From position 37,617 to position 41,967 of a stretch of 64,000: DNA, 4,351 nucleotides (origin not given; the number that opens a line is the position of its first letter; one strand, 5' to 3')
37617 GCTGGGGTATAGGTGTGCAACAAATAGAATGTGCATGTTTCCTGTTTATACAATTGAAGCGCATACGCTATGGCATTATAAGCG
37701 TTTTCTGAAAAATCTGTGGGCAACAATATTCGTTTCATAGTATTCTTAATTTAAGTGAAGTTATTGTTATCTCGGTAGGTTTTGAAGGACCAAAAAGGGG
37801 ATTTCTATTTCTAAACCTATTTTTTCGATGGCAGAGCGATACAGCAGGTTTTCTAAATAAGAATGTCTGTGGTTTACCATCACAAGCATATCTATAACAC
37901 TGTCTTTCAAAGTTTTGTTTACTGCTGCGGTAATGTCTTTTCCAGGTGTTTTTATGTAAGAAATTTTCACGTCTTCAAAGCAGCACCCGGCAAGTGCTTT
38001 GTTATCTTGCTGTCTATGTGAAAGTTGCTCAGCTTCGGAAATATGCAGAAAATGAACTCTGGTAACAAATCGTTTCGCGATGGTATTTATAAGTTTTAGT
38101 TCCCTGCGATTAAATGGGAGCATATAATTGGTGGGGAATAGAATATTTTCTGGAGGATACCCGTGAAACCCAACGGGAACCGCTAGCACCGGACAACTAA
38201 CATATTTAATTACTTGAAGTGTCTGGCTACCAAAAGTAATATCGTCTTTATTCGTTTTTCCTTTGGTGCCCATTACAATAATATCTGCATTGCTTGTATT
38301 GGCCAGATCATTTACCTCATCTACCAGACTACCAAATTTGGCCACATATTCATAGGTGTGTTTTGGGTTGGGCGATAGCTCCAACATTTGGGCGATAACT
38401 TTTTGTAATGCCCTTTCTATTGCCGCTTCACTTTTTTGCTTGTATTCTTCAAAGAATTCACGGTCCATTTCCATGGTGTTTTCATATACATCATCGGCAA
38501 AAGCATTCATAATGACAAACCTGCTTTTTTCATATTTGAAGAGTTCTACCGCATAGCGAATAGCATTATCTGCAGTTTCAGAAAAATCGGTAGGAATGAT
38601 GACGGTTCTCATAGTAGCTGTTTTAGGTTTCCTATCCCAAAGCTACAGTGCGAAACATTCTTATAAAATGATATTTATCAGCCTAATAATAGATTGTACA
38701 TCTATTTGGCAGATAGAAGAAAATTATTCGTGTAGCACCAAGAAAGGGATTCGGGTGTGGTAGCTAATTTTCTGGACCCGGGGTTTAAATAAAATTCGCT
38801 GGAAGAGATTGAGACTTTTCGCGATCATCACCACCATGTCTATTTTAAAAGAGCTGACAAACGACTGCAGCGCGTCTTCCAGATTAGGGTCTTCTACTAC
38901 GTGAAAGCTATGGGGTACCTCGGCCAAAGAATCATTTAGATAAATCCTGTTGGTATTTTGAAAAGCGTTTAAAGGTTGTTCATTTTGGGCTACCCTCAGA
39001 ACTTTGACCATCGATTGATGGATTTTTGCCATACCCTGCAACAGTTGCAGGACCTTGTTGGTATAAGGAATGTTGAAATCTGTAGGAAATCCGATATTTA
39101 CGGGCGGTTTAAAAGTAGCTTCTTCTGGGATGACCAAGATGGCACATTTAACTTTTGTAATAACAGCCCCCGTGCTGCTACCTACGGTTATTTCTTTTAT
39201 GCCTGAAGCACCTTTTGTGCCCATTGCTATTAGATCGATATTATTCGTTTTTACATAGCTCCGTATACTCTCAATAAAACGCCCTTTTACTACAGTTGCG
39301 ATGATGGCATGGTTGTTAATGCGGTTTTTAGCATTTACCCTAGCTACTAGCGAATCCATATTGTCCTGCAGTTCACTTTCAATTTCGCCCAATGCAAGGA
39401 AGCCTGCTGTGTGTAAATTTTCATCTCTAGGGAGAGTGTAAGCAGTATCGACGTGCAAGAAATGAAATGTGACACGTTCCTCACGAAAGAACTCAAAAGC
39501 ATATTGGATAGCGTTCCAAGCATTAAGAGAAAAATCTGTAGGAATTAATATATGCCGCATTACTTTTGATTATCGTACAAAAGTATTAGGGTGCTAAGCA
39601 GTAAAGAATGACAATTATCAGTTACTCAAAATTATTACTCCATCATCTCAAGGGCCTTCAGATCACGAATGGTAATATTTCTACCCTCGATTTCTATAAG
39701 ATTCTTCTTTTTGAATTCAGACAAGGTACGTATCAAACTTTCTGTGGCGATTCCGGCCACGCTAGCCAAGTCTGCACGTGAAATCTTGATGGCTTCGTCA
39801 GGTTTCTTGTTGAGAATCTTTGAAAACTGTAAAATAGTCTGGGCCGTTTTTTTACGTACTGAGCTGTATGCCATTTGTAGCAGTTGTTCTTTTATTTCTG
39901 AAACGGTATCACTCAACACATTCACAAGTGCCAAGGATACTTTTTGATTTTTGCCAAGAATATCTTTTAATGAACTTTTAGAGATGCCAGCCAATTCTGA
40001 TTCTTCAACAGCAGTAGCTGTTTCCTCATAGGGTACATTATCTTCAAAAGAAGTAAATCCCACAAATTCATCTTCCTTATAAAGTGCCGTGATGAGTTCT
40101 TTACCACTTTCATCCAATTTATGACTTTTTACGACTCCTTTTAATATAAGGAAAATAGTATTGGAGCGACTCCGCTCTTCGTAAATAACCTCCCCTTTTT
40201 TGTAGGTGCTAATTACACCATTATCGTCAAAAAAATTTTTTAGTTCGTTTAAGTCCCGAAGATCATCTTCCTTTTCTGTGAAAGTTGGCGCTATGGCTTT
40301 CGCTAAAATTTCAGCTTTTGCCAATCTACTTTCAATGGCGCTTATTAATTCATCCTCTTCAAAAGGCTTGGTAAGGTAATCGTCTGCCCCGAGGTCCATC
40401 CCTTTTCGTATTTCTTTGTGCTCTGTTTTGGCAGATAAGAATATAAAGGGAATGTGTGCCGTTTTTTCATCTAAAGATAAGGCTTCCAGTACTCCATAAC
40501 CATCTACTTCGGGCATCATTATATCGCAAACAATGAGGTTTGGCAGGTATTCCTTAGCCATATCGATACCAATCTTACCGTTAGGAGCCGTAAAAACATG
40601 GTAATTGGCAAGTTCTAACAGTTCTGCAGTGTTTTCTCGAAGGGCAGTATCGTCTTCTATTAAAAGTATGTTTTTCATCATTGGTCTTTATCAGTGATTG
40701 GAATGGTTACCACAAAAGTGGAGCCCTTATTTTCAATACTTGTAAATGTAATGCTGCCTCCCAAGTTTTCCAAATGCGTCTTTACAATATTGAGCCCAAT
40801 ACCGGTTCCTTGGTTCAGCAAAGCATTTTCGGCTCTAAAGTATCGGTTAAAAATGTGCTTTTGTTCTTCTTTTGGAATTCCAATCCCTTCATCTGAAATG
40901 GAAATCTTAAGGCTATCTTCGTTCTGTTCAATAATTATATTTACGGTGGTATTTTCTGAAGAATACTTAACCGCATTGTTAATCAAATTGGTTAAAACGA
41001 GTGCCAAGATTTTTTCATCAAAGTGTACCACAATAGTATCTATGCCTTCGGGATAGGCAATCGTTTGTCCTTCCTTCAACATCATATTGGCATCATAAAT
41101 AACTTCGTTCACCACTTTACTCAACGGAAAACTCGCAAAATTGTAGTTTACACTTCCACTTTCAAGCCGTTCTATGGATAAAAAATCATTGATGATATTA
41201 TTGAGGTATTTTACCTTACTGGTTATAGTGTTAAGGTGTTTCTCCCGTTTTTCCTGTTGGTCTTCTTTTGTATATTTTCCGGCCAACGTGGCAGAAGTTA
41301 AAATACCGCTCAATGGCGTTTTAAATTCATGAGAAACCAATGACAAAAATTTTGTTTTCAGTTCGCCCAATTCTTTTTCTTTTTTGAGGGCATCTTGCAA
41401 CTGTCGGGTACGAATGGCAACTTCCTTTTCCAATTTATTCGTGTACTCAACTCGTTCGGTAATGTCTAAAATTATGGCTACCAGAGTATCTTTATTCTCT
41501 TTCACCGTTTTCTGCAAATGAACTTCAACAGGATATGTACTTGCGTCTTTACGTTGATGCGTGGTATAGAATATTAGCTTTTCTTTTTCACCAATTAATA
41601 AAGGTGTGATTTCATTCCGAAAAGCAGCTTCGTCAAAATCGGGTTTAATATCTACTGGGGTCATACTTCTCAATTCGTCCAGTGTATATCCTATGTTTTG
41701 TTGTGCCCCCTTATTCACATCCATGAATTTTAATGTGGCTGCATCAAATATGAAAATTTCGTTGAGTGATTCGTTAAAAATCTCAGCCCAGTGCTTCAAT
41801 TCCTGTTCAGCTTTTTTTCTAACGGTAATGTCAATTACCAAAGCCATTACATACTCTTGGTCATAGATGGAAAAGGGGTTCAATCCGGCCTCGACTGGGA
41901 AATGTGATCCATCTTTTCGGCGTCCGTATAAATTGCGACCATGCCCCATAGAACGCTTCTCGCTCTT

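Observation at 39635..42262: FixL-like heme-PAS kinase paired with a REC-CRP/FNR fusion: FixLJ-K collapsed to two proteins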

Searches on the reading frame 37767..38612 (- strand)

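Call 3: search_protein_families(library=pfam, proteins=[window:37767-38612:-], max_evalue=0.01)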
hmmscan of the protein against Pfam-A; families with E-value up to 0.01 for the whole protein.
window:37767-38612:- (281 aa): 1 family
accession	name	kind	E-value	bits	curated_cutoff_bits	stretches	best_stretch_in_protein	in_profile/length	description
PF00582.32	Usp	-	5.9e-27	95.4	24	2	1-146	1-141/141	Universal stress protein family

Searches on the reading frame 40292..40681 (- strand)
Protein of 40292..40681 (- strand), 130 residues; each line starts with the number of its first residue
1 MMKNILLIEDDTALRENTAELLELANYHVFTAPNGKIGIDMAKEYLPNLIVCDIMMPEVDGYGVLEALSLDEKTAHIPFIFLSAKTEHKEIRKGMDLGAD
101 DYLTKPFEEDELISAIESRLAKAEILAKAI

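Call 69: search_solved_structures(query=window:40292-40681:-, max_evalue=0.00001, show_alignments=1)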
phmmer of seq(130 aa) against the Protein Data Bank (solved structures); distinct sequences matched with E-value up to 0.00001: 203 (the best 60 are shown).
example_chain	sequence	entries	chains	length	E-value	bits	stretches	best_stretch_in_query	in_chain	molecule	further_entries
9dvt_R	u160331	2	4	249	8.3e-25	90.7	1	3-124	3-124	DNA-binding dual master transcriptional regulator RpaA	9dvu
9g85_A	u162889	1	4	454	1.6e-21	80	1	5-118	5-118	Response regulator PleD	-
2wb4_A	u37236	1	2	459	1.7e-21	80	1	5-118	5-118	DIGUANYLATE CYCLASE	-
9g86_A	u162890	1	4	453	2.3e-21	79.6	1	6-118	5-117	Response regulator PleD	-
1w25_A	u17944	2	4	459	2.4e-21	79.5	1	6-118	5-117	STALKED-CELL DIFFERENTIATION CONTROLLING PROTEIN | RESPONSE REGULATOR PLED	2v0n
4qpj_C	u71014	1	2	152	1.2e-20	77.3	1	4-118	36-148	Cell cycle response regulator CtrA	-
12aw_A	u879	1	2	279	3.3e-20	75.8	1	4-123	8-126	HYBRID TWO-COMPONENT SYSTEM PROTEIN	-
4ja2_A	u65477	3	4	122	1.9e-19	73.4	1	1-118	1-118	Response regulator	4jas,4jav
3r0j_A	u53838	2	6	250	2.3e-19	73.1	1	4-120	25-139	POSSIBLE TWO COMPONENT SYSTEM RESPONSE TRANSCRIPTIONAL POSITIVE REGULATOR PHOP | Response regulator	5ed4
9ji3_J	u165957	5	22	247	2.3e-19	73.1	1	4-120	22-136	DNA-binding response regulator | Possible two component system response transcriptional positive regulator PhoP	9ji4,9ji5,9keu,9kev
8fk2_A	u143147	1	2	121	3e-19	72.7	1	2-124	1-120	Putative response regulator CovR VicR-like protein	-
6azr_B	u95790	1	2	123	3.3e-19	72.6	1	1-118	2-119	Chemotaxis regulator-transmits chemoreceptor signals to flagelllar motor components CheY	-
3dge_C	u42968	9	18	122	3.6e-19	72.5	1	1-118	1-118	Response regulator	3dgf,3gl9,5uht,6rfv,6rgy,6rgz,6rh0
1mvo_A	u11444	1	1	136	1e-18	71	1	1-127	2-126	PhoP response regulator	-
1nxo_A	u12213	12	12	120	1.1e-18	70.9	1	2-122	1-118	DNA-binding response regulator | Response regulator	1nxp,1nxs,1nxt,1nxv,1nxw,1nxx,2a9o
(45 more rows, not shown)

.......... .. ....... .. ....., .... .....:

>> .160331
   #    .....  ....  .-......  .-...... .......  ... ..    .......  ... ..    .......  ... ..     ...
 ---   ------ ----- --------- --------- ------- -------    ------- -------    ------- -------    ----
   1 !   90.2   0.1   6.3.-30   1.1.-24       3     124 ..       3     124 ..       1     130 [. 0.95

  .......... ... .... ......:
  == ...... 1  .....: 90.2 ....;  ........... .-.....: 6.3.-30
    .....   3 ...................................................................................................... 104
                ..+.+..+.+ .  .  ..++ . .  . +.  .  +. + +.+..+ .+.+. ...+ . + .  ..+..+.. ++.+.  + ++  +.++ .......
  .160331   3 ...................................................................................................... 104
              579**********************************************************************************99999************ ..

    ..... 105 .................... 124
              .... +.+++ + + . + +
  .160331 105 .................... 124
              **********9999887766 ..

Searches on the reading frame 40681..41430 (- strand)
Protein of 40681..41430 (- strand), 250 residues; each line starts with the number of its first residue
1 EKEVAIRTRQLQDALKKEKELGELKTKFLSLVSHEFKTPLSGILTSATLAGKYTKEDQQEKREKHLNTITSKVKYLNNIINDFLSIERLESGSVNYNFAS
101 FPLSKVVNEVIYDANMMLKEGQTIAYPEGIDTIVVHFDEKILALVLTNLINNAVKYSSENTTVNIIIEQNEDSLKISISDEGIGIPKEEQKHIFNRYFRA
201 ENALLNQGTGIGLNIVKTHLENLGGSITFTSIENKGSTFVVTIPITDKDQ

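Call 70: search_solved_structures(query=window:40681-41430:-, max_evalue=0.00001, show_alignments=0)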
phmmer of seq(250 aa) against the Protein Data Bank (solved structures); distinct sequences matched with E-value up to 0.00001: 58.
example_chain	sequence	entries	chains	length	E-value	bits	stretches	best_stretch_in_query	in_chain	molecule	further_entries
4u7n_A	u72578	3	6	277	7.2e-30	107.5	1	13-245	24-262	Histidine protein kinase sensor protein | Histidine kinase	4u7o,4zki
5c93_A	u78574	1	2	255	1e-29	107.1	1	19-245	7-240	Histidine kinase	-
7z8n_A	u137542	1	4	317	1.4e-28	103.3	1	5-244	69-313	Histidine kinase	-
4jas_A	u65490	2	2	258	3.3e-27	98.8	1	15-244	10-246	Histidine kinase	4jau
3dge_A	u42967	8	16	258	4.2e-27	98.5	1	15-244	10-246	Sensor protein | Histidine kinase | Sensor histidine kinase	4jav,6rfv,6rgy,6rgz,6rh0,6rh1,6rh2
2c2a_A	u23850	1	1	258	4.3e-27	98.5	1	15-244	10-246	SENSOR HISTIDINE KINASE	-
5uht_A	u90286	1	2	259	4.3e-27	98.5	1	15-244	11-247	Sensor histidine kinase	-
6azr_A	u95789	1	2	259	2e-26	96.2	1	15-244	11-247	Sensor histidine kinase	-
6rh7_A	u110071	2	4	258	1e-25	93.9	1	15-244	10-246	Sensor histidine kinase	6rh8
6paj_A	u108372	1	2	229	3.2e-24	89.1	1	21-244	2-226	Sensor protein SrrB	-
4i5s_A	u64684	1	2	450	1.1e-23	87.3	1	11-246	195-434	Putative histidine kinase CovS; VicK-like protein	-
3sl2_A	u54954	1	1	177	6e-22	81.6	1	132-248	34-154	Sensor histidine kinase yycG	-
6lgq_C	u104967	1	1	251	1.2e-20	77.4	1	20-244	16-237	Histidine kinase KdpD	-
8u4x_A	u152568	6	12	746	1.6e-18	70.4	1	13-246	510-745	histidine kinase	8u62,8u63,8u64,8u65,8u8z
7p8e_A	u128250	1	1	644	2.6e-18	69.7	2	172-242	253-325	Receiver domain of histidine kinase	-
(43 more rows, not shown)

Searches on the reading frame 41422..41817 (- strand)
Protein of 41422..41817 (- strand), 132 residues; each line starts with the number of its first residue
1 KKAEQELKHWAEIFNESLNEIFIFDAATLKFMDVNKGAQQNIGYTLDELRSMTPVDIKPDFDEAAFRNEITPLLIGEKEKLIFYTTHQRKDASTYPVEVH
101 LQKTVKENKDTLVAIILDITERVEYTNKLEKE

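Call 45: search_solved_structures(query=window:41422-41817:-, max_evalue=0.1, show_alignments=1)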
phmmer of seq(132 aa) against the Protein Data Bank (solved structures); distinct sequences matched with E-value up to 0.1: 2.
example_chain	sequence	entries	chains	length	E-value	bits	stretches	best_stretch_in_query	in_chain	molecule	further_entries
3bwl_A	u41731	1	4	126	4.1e-05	27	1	5-120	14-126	Sensor protein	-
3mjq_A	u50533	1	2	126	0.0038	20.7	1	16-122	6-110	uncharacterized protein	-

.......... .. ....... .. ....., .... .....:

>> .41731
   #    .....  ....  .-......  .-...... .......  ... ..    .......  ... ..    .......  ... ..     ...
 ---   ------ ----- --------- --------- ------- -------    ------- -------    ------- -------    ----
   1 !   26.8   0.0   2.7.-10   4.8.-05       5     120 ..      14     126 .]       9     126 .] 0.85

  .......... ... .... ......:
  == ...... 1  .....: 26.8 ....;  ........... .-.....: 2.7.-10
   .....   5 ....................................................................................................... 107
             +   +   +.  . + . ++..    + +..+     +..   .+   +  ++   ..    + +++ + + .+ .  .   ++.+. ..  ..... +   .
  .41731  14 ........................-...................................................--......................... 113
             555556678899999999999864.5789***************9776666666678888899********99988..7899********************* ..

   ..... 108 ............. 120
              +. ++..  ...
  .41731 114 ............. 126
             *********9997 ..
